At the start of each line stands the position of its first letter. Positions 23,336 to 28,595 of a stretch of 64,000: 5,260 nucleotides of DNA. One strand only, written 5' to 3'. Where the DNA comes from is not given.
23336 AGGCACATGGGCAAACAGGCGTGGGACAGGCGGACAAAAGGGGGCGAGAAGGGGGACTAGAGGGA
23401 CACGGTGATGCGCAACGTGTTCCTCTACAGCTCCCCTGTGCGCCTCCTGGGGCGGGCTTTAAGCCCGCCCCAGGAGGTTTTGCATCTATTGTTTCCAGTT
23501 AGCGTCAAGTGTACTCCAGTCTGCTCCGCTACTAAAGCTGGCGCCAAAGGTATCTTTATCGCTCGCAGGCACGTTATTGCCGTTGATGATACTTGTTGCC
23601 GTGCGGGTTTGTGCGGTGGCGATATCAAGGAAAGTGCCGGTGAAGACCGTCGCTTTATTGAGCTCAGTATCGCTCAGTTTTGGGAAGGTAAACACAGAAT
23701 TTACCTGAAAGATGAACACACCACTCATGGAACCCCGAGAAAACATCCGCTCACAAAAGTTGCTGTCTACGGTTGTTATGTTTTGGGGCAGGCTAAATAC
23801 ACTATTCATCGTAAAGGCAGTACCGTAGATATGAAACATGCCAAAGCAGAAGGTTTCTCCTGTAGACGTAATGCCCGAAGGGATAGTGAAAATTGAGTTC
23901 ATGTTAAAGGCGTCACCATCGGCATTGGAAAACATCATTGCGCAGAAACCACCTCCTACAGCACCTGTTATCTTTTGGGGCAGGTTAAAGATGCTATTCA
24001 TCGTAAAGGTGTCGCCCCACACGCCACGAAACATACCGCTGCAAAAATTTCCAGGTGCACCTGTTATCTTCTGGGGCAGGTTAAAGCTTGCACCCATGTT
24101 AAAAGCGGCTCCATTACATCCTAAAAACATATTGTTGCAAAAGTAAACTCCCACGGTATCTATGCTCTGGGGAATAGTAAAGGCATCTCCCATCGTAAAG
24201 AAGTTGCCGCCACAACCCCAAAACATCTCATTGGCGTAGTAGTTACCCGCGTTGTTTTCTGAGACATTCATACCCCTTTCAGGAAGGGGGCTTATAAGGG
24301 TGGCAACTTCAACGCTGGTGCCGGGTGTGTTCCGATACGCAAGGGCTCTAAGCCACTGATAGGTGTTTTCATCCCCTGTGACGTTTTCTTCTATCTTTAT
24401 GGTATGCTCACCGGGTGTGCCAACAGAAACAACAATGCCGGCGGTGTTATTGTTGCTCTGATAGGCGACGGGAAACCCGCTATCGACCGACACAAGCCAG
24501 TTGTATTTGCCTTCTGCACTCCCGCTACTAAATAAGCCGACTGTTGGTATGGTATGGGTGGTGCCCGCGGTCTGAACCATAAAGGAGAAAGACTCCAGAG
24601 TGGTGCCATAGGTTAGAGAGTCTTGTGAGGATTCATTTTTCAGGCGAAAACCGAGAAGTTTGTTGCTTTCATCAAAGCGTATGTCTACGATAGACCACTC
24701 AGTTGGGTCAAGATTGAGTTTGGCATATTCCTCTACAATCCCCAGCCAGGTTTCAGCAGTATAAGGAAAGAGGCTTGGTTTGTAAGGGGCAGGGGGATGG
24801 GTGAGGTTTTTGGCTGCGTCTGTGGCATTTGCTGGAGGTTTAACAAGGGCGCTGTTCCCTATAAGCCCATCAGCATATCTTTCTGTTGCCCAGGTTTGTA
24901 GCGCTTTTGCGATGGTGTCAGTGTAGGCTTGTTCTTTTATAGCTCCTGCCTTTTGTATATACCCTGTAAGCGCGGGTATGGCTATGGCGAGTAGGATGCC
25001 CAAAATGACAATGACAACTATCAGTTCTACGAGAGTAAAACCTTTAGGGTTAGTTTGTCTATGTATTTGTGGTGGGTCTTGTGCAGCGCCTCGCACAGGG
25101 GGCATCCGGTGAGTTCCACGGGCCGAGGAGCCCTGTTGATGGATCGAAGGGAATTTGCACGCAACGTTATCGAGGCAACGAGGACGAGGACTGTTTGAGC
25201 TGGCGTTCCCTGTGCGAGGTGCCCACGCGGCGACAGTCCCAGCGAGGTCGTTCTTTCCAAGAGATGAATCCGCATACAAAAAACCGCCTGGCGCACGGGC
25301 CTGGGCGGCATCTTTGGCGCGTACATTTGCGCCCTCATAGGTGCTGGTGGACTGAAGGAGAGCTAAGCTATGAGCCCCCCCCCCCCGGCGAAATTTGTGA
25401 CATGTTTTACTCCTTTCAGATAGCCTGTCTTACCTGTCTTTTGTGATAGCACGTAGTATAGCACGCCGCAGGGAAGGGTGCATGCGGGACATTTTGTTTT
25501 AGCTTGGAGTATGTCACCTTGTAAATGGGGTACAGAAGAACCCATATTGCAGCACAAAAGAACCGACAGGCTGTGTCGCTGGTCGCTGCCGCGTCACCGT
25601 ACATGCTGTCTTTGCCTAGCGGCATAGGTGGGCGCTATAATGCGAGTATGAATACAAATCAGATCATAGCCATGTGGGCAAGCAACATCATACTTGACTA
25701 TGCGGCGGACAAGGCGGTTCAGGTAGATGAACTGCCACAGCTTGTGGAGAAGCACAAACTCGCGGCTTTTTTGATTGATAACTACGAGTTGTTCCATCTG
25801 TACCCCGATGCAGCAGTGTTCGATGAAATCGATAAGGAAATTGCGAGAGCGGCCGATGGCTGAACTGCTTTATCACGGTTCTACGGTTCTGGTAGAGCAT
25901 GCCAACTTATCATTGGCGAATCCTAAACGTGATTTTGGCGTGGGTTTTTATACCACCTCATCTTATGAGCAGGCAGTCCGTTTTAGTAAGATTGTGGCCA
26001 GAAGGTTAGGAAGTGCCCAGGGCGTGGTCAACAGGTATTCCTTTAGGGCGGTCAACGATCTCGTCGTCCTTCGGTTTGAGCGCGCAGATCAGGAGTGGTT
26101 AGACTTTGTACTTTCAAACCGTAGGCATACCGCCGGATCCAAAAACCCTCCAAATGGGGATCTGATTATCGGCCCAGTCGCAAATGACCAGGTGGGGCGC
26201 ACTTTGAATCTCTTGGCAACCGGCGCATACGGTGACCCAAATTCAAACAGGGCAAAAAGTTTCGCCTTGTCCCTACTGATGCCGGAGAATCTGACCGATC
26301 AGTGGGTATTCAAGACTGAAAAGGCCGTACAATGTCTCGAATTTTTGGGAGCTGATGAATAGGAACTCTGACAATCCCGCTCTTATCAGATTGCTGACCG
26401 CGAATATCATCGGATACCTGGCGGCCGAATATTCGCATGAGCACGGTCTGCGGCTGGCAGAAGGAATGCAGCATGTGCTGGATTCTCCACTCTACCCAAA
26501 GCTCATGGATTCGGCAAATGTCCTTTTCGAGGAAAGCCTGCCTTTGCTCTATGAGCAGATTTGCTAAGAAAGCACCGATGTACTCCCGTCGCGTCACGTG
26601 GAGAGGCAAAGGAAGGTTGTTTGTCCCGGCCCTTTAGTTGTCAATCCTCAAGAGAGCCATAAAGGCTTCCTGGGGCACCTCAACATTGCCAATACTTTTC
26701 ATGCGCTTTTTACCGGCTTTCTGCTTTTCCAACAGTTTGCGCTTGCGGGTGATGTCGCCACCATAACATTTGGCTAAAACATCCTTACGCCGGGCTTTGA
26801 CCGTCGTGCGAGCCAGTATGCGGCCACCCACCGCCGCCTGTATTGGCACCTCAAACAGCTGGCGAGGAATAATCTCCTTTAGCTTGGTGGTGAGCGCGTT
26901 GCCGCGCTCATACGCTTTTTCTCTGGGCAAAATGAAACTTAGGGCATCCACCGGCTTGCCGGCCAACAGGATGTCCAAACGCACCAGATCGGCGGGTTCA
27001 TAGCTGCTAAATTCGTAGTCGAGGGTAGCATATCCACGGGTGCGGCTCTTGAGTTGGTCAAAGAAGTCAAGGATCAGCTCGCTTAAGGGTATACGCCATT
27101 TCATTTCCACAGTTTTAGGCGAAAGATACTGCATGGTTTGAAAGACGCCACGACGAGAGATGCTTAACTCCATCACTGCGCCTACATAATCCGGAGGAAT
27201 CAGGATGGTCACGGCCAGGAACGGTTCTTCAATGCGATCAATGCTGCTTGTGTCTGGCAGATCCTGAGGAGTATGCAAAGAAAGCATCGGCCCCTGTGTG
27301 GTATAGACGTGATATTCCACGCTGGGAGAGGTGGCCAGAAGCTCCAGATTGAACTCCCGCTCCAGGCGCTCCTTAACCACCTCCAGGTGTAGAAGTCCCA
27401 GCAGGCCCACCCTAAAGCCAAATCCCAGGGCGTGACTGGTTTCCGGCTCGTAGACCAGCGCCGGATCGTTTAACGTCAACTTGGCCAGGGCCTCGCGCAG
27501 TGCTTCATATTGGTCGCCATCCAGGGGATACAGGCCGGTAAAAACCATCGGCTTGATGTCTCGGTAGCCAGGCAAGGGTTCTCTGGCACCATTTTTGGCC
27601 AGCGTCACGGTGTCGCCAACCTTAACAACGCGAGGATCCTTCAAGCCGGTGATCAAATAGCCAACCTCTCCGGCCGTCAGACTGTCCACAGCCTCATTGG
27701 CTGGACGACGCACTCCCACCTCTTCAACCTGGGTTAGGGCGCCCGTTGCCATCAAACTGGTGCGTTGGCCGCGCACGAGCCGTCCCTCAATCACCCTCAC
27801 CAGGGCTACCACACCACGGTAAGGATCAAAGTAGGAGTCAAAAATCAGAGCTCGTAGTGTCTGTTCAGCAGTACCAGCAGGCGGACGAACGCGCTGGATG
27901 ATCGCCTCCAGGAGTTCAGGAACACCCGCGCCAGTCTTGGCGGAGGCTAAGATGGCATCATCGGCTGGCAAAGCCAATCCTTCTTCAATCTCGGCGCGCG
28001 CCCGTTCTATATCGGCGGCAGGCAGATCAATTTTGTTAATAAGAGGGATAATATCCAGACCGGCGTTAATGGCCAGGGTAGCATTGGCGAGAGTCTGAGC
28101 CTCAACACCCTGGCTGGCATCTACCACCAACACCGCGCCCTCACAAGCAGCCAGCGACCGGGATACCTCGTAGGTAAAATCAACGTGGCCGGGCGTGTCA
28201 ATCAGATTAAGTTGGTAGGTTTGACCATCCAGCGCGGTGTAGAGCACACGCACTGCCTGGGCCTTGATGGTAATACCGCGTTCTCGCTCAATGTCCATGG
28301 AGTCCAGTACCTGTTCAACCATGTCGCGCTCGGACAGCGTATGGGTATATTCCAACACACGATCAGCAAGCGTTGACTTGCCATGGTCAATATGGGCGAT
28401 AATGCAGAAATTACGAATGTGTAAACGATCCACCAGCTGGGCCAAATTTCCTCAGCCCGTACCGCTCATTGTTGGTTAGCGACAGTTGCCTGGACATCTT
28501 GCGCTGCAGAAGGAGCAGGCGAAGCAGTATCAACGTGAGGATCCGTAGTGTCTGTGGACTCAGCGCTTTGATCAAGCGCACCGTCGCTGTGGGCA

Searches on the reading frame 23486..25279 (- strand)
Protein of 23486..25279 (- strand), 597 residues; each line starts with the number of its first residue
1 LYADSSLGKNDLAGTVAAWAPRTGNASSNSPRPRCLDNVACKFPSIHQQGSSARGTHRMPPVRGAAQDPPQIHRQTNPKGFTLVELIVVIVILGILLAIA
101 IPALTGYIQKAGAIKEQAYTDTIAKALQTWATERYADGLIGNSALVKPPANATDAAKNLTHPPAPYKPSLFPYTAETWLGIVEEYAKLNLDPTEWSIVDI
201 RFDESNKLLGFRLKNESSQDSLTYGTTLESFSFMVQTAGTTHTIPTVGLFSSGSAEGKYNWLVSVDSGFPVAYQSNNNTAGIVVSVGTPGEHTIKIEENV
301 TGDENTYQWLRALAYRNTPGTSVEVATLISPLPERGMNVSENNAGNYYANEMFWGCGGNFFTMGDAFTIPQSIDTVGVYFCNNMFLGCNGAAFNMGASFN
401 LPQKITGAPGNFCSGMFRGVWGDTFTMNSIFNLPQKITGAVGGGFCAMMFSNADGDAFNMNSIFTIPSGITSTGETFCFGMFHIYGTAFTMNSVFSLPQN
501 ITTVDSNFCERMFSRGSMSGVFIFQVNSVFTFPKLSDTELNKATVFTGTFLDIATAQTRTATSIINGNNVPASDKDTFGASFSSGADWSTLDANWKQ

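Call 16: search_protein_families(library=pfam, max_evalue=0.01, proteins=[window:23486-25279:-])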
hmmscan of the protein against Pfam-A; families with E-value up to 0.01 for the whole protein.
window:23486-25279:- (597 aa): 1 family
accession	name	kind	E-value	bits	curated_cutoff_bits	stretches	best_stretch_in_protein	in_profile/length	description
PF07963.17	N_methyl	-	2.7e-08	33.5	21.2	1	79-101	5-27/27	Prokaryotic N-terminal methylation motif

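Call 17: search_protein_families(library=ncbifam, max_evalue=0.01, proteins=[window:23486-25279:-])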
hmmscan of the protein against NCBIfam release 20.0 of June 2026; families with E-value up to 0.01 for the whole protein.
window:23486-25279:- (597 aa): 8 families
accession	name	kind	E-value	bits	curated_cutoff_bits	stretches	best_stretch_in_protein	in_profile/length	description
TIGR01710.1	typeII_sec_gspG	equivalog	1.2e-11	44.8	88.85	1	79-155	1-79/134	type II secretion system major pseudopilin GspG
NF007862.0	PRK10574.1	equivalog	3.1e-09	37.1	138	1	77-112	3-38/145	prepilin peptidase-dependent pilin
TIGR02532.1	IV_pilin_GFxxxE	domain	4.6e-08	32.6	16.3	1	79-101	2-24/24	prepilin-type N-terminal cleavage/methylation domain-containing protein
NF040999.1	pilin_ComGC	equivalog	9.9e-07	28.9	75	1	79-129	2-52/84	competence type IV pilus major pilin ComGC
NF041775.1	typeIV_PilA_Myxo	equivalog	2e-06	27.9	400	1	79-129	11-57/214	type IV pilin protein PilA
TIGR02596.1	TIGR02596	subfamily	2.2e-05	24.6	70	1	81-109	1-29/196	Verru_Chthon cassette protein D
TIGR01708.2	typeII_sec_gspH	equivalog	7.5e-05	22.8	80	1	79-106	2-29/169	type II secretion system minor pseudopilin GspH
NF041013.1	T4P_ComGE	equivalog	0.00013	22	49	1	78-129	3-55/83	competence type IV pilus minor pilin ComGE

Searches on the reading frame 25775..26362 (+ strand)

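Call 66: search_protein_families(library=pfam, max_evalue=0.00001, proteins=[window:25775-26362:+])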
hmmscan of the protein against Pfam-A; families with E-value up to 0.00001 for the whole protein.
window:25775-26362:+ (195 aa): 1 family
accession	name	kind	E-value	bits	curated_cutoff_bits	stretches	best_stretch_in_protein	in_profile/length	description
PF13151.12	DUF3990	-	4.9e-36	124.1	32.2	1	32-190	3-152/152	Protein of unknown function (DUF3990)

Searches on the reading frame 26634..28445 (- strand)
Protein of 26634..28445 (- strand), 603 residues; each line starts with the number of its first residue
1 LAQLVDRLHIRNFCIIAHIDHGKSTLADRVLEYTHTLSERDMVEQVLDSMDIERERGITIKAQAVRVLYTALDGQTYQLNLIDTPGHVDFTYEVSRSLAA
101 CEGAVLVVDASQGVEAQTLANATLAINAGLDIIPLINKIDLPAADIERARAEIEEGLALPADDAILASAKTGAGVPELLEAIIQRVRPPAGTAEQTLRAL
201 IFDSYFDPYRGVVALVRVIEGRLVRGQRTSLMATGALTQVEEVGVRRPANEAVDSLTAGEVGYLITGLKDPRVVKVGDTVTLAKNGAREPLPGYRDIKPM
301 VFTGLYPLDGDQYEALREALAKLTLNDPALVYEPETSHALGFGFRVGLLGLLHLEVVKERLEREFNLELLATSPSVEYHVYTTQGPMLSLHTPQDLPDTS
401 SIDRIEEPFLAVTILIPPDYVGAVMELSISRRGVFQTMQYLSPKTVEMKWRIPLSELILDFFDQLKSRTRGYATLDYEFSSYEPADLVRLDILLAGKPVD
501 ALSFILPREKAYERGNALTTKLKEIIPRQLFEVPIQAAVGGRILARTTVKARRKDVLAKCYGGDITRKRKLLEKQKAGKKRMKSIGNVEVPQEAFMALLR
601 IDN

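Call 83: find_homologous_proteins(query=window:26634-28445:-, max_evalue=1e-100)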
Query window:26634-28445:- (603 aa): 8000 proteins with E <= 1e-100 among 8000 candidates; the best 120 are listed.
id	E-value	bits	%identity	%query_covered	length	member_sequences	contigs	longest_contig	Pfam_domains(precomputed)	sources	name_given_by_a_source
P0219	0.0e+0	1310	100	99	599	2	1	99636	PF00679.31,PF06421.18,PF00009.34,PF03144.32,PF22042.3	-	-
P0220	0.0e+0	1097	83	99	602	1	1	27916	PF00679.31,PF06421.18,PF00009.34,PF03144.32,PF22042.3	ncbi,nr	ncbi:MAG: translation elongation factor 4 [Coriobacteriales bacterium]|nr:translation elongation fac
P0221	0.0e+0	1096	83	99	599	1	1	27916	PF00679.31,PF06421.18,PF00009.34,PF03144.32,PF22042.3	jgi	jgi:GTP-binding protein LepA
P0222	0.0e+0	1073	80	99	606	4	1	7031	PF00679.31,PF06421.18,PF00009.34,PF03144.32,PF22042.3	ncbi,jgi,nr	ncbi:MAG: translation elongation factor 4 [Coriobacteriales bacterium]|jgi:GTP-binding protein LepA|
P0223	0.0e+0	1060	79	99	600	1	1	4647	PF00679.31,PF06421.18,PF00009.34,PF03144.32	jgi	jgi:GTP-binding protein LepA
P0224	0.0e+0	1058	78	99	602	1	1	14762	PF00679.31,PF06421.18,PF00009.34,PF03144.32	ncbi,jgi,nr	ncbi:MAG: translation elongation factor 4 [Coriobacteriales bacterium]|jgi:GTP-binding protein LepA|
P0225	0.0e+0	1057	78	99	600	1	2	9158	PF00679.31,PF06421.18,PF00009.34,PF03144.32,PF22042.3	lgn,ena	-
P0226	0.0e+0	1056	79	99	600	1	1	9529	PF00679.31,PF06421.18,PF00009.34,PF03144.32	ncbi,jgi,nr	ncbi:MAG: translation elongation factor 4 [Coriobacteriales bacterium]|jgi:GTP-binding protein LepA|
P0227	0.0e+0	1055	78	99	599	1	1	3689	PF00679.31,PF06421.18,PF00009.34,PF03144.32,PF22042.3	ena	-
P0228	0.0e+0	1055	78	99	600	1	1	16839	PF00679.31,PF06421.18,PF00009.34,PF03144.32,PF22042.3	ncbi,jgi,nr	ncbi:MAG: translation elongation factor 4 [Coriobacteriales bacterium]|jgi:GTP-binding protein LepA|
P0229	0.0e+0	1055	79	99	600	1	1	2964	PF00679.31,PF06421.18,PF00009.34,PF03144.32,PF22042.3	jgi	jgi:GTP-binding protein LepA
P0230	0.0e+0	1055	78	99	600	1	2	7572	PF00679.31,PF06421.18,PF00009.34,PF03144.32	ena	-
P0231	0.0e+0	1055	78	99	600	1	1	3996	PF00679.31,PF06421.18,PF00009.34,PF03144.32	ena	-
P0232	0.0e+0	1054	78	99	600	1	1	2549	PF00679.31,PF06421.18,PF00009.34,PF03144.32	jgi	jgi:GTP-binding protein LepA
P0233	0.0e+0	1053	78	99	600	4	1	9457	PF00679.31,PF06421.18,PF00009.34,PF03144.32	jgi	jgi:GTP-binding protein LepA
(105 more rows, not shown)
